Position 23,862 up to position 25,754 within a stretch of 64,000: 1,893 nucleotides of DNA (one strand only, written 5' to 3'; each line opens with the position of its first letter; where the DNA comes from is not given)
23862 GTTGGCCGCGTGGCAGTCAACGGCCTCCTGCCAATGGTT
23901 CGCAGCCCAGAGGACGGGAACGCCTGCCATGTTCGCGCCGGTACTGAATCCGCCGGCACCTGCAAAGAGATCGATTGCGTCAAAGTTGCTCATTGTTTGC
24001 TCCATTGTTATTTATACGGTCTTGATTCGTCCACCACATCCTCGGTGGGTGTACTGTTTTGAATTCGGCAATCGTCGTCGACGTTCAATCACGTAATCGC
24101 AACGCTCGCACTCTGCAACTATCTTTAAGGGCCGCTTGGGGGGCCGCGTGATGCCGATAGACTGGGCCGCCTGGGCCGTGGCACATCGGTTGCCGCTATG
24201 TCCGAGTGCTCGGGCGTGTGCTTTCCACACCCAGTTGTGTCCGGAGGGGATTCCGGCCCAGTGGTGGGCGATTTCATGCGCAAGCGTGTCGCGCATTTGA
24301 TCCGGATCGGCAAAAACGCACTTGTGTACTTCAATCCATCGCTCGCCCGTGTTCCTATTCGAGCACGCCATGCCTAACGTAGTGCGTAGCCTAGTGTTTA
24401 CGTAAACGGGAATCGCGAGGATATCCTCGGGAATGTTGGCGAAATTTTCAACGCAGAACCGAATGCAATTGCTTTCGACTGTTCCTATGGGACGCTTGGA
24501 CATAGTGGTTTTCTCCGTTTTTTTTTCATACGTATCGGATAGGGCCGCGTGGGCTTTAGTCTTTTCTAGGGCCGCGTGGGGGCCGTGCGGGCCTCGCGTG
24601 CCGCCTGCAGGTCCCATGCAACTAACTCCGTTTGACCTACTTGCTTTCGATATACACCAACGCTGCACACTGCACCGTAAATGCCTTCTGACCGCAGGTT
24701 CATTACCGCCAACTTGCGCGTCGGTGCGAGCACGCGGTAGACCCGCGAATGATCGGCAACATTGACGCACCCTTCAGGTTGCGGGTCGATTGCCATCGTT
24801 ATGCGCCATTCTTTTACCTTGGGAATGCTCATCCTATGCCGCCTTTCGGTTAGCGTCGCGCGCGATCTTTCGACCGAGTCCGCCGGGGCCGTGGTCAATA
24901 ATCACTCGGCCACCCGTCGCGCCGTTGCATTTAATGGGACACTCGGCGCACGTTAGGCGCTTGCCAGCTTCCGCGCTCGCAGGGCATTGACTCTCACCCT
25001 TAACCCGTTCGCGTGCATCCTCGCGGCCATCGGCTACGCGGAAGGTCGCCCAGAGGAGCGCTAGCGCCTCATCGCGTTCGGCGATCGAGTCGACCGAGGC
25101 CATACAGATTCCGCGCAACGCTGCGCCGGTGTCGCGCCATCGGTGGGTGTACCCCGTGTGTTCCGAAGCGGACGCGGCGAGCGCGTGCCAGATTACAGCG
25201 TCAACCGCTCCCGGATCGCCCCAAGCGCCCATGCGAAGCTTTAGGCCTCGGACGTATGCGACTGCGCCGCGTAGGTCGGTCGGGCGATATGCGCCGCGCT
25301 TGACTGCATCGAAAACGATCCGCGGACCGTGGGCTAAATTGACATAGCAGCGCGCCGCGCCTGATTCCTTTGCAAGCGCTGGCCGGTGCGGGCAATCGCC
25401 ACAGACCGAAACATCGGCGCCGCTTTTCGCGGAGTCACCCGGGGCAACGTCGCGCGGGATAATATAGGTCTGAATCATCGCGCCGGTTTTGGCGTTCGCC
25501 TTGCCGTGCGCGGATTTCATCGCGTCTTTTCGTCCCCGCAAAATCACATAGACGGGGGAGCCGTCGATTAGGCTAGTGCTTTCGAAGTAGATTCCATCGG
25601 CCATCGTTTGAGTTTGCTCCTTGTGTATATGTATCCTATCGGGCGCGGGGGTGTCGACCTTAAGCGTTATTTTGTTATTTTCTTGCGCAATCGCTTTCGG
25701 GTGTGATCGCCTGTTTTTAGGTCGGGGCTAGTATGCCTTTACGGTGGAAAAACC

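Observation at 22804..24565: Operon SprT-like protease, cytosine-5 DNA methyltransferase and HicA-like ORF, preceded by direct repeats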

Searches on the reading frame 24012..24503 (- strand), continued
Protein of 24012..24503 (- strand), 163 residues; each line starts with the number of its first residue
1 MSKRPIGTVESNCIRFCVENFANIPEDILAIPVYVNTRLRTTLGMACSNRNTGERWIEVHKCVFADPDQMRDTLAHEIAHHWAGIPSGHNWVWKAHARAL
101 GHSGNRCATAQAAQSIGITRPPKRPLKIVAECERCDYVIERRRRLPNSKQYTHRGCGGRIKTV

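Call 115: search_protein_families(library=pfam, proteins=[L009:681-1061:+, L009:3447-3737:+], max_evalue=0.001)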
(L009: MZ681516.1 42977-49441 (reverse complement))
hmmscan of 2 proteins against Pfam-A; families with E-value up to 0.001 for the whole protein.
L009:681-1061:+ (126 aa): 1 family
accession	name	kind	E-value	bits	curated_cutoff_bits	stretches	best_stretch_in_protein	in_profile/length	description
PF25735.1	Phage_L5_gp82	-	9.9e-46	155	27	1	1-124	1-118/120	Mycobacterium phage L5 gene 82 protein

L009:3447-3737:+ (96 aa): 1 family
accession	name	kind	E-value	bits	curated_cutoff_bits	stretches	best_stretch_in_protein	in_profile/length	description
PF23829.1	DUF7199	-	1.1e-32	112.6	27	1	4-96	7-98/98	Family of unknown function (DUF7199)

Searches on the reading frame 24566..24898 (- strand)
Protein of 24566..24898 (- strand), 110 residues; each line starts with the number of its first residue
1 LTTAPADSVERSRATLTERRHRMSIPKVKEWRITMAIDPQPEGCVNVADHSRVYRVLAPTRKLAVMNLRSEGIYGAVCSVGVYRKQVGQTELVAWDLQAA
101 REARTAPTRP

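Call 3: search_protein_families(library=pfam, proteins=[window:24566-24898:-], max_evalue=0.1)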
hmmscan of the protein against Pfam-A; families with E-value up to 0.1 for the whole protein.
window:24566-24898:- (110 aa): 1 family
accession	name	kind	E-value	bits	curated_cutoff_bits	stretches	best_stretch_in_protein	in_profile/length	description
PF13629.12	T2SS-T3SS_pil_N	-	0.067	13.3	23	0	84-100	46-62/72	Pilus formation protein N terminal region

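Call 4: search_protein_families(library=phrogs, proteins=[window:24566-24898:-], max_evalue=0.01)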
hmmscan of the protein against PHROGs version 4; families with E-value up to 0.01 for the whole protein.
window:24566-24898:- (110 aa): 0 families

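Call 68: search_protein_families(library=pfam, proteins=[window:24566-24832:-], max_evalue=0.05)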
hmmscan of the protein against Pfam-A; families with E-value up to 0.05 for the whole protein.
window:24566-24832:- (88 aa): 1 family
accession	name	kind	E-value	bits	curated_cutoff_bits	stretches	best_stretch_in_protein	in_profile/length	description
PF13629.12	T2SS-T3SS_pil_N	-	0.039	14.1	23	0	61-78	45-62/72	Pilus formation protein N terminal region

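Call 69: search_protein_families(library=phrogs, proteins=[window:24566-24832:-], max_evalue=0.001)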
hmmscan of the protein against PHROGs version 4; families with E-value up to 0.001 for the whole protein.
window:24566-24832:- (88 aa): 0 families

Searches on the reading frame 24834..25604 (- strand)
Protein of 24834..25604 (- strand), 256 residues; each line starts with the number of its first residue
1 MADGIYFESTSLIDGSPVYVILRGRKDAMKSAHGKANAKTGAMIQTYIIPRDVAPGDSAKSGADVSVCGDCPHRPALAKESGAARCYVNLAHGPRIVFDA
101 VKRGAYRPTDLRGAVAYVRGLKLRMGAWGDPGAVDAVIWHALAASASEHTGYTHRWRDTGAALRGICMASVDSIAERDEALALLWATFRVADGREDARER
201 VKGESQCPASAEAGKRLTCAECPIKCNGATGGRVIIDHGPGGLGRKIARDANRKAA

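Call 3: search_protein_families(library=pfam, proteins=[window:24834-25604:-], max_evalue=0.1)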
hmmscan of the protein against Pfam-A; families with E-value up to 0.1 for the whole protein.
window:24834-25604:- (256 aa): 0 families

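Call 4: search_protein_families(library=phrogs, proteins=[window:24834-25604:-], max_evalue=0.01)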
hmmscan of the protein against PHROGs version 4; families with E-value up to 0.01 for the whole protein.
window:24834-25604:- (256 aa): 1 family
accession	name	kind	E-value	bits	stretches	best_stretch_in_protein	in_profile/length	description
phrog_2554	-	unknown function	9.1e-55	187.6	1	8-236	291-510/529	-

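Call 97: find_related_loci(query=A5, collection=metagenome_contigs, flank=10000)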
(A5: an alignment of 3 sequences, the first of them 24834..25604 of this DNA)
Query A5 (256 aa) in metagenome_contigs; peptide patterns used: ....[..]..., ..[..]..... (x = any residue, [..] = any of these).
136 stretches matched a pattern; 70 encode a relative of the query (tblastn E <= 1e-3); 70 distinct loci.
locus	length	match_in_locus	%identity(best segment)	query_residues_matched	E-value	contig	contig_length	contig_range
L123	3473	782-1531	70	1-249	4e-117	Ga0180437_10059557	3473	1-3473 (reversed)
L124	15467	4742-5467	69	1-244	2e-111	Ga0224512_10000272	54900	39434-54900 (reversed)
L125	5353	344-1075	65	1-245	2e-101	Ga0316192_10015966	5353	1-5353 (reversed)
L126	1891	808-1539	65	1-245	4e-107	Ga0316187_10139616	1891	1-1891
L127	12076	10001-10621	47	5-229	8e-49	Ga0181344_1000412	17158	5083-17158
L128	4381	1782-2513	42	5-248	4e-48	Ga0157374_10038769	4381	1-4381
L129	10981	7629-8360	42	5-248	4e-48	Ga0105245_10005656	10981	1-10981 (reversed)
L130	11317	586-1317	42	5-248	4e-48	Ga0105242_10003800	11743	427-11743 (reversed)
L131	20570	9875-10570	42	5-246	5e-47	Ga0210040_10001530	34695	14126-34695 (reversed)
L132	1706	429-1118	42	5-239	8e-48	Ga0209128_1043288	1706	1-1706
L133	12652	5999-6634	41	36-252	3e-42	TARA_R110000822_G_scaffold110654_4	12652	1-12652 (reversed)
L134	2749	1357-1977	46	36-238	7e-40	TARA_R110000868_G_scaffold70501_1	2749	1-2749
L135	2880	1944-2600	39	5-242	9e-40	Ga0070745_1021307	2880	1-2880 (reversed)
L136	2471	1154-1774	46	36-238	2e-39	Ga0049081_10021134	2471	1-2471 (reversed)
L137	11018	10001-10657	39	5-242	1e-39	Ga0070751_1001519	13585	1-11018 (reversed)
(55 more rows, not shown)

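Call 99: search_protein_families(library=ncbifam, proteins=[window:24834-25604:-], max_evalue=0.01)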
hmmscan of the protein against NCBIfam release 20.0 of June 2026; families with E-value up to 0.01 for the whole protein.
window:24834-25604:- (256 aa): 0 families

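Call 100: search_protein_families(library=padloc, proteins=[window:24834-25604:-], max_evalue=0.01)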
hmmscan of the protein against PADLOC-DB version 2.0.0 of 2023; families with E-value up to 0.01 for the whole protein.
window:24834-25604:- (256 aa): 0 families

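Call 111: find_related_loci(query=A5, collection=genome_contigs, flank=8000)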
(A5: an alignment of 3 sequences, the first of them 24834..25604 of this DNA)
Query A5 (256 aa) in genome_contigs; peptide patterns used: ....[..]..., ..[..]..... (x = any residue, [..] = any of these).
41 stretches matched a pattern; 2 encode a relative of the query (tblastn E <= 1e-3); 2 distinct loci.
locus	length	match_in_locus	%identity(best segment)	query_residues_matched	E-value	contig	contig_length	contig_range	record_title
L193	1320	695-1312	40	5-219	7e-41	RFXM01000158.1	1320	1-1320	MAG: Methylocystaceae bacterium isolate WB5_2A_036 contig_100_157, whole genome shotgun sequence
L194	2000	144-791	36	5-239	7e-38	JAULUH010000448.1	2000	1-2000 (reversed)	MAG: Anaerolineae bacterium isolate P_ANAE NODE_273252_length_2000_cov_1.220502, whole genome shotgun sequence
